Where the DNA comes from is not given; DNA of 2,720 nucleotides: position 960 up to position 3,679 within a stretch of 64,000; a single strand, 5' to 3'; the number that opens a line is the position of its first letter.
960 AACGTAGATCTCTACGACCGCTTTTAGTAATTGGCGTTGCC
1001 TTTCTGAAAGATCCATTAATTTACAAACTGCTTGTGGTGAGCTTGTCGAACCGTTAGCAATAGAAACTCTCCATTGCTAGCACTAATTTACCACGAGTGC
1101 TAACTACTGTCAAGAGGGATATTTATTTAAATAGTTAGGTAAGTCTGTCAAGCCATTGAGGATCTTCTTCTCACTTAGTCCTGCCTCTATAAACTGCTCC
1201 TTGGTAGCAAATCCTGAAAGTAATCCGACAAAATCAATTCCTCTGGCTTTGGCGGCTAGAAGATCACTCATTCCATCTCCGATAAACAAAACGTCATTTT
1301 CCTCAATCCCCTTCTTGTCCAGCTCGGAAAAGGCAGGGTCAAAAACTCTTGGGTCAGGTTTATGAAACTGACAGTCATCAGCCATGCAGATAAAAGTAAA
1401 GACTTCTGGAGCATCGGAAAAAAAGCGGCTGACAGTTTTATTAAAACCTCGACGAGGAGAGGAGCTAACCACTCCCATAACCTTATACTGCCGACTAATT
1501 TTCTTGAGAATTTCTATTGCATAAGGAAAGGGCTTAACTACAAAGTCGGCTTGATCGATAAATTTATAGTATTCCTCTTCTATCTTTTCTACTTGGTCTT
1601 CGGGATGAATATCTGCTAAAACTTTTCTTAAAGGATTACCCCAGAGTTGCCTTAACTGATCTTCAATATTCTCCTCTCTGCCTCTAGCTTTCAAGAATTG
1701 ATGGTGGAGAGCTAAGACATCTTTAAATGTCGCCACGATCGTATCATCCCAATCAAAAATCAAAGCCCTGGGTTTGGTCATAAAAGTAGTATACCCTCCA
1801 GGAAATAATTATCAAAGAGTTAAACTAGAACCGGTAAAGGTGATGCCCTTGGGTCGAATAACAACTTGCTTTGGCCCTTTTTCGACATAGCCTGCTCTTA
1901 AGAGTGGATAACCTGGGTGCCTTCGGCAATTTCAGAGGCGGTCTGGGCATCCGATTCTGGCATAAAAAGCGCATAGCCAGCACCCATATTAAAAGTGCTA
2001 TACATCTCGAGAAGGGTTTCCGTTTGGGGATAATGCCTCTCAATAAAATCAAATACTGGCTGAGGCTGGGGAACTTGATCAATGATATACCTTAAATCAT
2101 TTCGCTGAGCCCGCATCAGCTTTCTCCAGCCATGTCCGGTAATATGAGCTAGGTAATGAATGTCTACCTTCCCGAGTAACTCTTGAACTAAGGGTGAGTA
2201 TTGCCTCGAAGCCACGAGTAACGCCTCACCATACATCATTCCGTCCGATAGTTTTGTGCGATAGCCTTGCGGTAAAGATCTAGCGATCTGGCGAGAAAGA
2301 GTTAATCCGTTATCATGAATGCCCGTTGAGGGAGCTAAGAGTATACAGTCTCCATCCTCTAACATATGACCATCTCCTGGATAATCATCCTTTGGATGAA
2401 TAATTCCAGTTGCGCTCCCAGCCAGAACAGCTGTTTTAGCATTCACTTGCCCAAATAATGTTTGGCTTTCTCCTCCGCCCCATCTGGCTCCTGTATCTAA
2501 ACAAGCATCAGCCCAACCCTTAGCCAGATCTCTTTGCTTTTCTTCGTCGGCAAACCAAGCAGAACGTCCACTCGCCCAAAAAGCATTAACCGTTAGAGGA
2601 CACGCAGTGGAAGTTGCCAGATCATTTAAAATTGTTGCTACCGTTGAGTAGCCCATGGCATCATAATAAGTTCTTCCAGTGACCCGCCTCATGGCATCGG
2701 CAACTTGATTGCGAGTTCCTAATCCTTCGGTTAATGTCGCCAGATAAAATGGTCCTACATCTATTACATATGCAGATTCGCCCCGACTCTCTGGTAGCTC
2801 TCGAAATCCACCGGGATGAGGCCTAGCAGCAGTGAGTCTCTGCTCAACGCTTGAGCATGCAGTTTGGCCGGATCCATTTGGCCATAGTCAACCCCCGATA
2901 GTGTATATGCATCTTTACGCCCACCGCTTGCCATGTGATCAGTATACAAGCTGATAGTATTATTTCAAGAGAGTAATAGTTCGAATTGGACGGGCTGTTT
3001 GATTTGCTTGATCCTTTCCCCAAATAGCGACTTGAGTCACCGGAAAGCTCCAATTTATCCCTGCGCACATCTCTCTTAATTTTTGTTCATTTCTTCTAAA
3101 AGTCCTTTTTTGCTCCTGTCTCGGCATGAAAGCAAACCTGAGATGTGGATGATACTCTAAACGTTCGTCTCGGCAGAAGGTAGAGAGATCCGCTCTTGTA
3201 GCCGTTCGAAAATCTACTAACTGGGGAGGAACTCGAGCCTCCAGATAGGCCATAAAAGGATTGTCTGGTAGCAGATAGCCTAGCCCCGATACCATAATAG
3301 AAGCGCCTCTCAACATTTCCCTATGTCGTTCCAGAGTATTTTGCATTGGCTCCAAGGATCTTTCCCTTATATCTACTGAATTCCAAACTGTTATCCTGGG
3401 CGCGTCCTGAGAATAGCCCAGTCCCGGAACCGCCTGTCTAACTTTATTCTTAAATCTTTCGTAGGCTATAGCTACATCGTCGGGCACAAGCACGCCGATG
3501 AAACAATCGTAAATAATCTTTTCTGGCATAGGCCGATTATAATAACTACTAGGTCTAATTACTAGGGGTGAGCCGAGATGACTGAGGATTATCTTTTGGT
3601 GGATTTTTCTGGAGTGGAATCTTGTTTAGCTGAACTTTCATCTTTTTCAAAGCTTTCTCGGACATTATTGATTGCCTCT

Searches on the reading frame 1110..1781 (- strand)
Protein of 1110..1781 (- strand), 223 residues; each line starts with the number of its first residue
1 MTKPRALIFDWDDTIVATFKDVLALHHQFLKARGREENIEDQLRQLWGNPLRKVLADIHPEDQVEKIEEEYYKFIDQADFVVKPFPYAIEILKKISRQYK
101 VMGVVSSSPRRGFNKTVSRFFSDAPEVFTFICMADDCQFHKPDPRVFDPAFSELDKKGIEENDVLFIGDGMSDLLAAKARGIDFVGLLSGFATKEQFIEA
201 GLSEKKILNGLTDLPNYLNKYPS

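Call 3: search_protein_families(library=pfam, proteins=[window:1110-1781:-], max_evalue=0.1)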
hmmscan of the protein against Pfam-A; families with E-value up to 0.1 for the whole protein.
window:1110-1781:- (223 aa): 7 families
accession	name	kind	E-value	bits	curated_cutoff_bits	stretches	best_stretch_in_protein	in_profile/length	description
PF13419.12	HAD_2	-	5.8e-28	98.6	23.8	1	7-186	1-177/178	Haloacid dehalogenase-like hydrolase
PF00702.32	Hydrolase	-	7.8e-14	52.9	26.4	1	5-179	2-189/191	haloacid dehalogenase-like hydrolase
PF13242.12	Hydrolase_like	-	3.6e-08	33.6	22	1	140-214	3-75/75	HAD-hyrolase-like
PF12710.13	HAD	-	6.4e-05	23.9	27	1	8-178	2-189/189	haloacid dehalogenase-like hydrolase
PF06888.18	Put_Phosphatase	-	6.5e-05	22.9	27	0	7-100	3-91/234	Putative Phosphatase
PF08645.17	PNK3P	-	0.08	13.1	22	0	8-173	4-129/161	Polynucleotide kinase 3 phosphatase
PF05064.18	Nsp1_C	-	0.096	13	24.1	0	8-46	43-81/114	Nsp1-like C-terminal region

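Call 4: search_protein_families(library=ncbifam, proteins=[window:1110-1781:-], max_evalue=0.1)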
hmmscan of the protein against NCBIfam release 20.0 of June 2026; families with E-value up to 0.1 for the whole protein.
window:1110-1781:- (223 aa): 38 families (the best 25 are shown)
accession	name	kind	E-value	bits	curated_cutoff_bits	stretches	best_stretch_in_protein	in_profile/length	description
TIGR01449.2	PGP_bact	equivalog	1.5e-15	57.3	180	1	8-216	2-211/213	phosphoglycolate phosphatase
NF009804.0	PRK13288.1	equivalog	1.2e-14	54.3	218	1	5-184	4-178/215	pyrophosphatase PpaX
NF009695.0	PRK13222.1-2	equivalog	1.1e-13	51.2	225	1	2-218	4-222/226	phosphoglycolate phosphatase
NF009698.0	PRK13223.1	equivalog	2.4e-13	49.9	466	1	3-192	12-205/272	phosphoglycolate phosphatase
NF009697.0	PRK13222.1-4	equivalog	1.7e-11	43.9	327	1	5-198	8-204/232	phosphoglycolate phosphatase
TIGR02252.1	DREG-2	subfamily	2.9e-11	43.5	155.2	1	38-182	60-199/203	HAD hydrolase, REG-2-like, family IA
NF009696.0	PRK13222.1-3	equivalog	3.7e-11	43.1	359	1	5-183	4-182/223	N-acetylmuramic acid 6-phosphate phosphatase MupP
NF009694.0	PRK13222.1-1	equivalog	2.2e-10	40.3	415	1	42-196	71-219/252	phosphoglycolate phosphatase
TIGR02254.1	YjjG_YfnB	equivalog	2.4e-10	40.3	159.9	1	62-187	80-196/223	YjjG family noncanonical pyrimidine nucleotidase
TIGR02253.1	CTE7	subfamily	7.6e-10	38.9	169.75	1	5-186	3-193/221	TIGR02253 family HAD-type hydrolase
NF009700.0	PRK13226.1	equivalog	1.2e-09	38.2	342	1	3-195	11-202/229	phosphoglycolate phosphatase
TIGR01662.1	HAD-SF-IIIA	subfamily_domain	5.5e-08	33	44.6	1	84-185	26-136/141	HAD-IIIA family hydrolase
TIGR01549.1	HAD-SF-IA-v1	subfamily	5.8e-08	33.3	23.3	1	102-179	79-147/149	HAD-IA family hydrolase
TIGR01428.1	HAD_type_II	equivalog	1.3e-07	31.8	125.4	1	53-183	62-186/197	haloacid dehalogenase type II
NF006976.0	PRK09449.1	equivalog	1.2e-06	28.2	183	1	73-186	85-194/225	pyrimidine 5'-nucleotidase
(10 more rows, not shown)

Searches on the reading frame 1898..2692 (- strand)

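Call 3: search_protein_families(library=pfam, proteins=[window:1898-2692:-], max_evalue=0.1)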
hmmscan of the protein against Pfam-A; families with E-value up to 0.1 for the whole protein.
window:1898-2692:- (264 aa): 2 families
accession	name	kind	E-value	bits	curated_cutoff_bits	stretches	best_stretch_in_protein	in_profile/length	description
PF02769.27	AIRS_C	-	8.3e-08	33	23.1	1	113-259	2-134/156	AIR synthase related protein, C-terminal domain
PF00586.29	AIRS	-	1.6e-05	25.8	24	1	11-98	33-112/112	AIR synthase related protein, N-terminal domain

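Call 4: search_protein_families(library=ncbifam, proteins=[window:1898-2692:-], max_evalue=0.1)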
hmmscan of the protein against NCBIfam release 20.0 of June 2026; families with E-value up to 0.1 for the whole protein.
window:1898-2692:- (264 aa): 1 family
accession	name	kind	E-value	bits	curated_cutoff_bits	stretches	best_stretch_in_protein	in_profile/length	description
TIGR00878.1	purM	equivalog_domain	1.2e-34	120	236.35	1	9-258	73-318/332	phosphoribosylformylglycinamidine cyclo-ligase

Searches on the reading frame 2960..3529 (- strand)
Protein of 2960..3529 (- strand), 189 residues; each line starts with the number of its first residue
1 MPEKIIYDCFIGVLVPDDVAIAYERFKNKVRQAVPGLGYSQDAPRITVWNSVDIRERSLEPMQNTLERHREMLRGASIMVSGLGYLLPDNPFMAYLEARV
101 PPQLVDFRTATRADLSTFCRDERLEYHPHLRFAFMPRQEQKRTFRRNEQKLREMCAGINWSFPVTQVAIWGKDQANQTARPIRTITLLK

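Call 3: search_protein_families(library=pfam, proteins=[window:2960-3529:-], max_evalue=0.1)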
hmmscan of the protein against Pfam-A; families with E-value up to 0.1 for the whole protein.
window:2960-3529:- (189 aa): 0 families

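Call 4: search_protein_families(library=ncbifam, proteins=[window:2960-3529:-], max_evalue=0.1)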
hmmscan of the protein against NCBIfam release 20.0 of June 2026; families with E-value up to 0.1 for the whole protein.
window:2960-3529:- (189 aa): 1 family
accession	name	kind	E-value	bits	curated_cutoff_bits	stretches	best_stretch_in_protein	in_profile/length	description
NF010223.0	PRK13679.1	equivalog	0.014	15.3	129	1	39-133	28-119/170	hypothetical protein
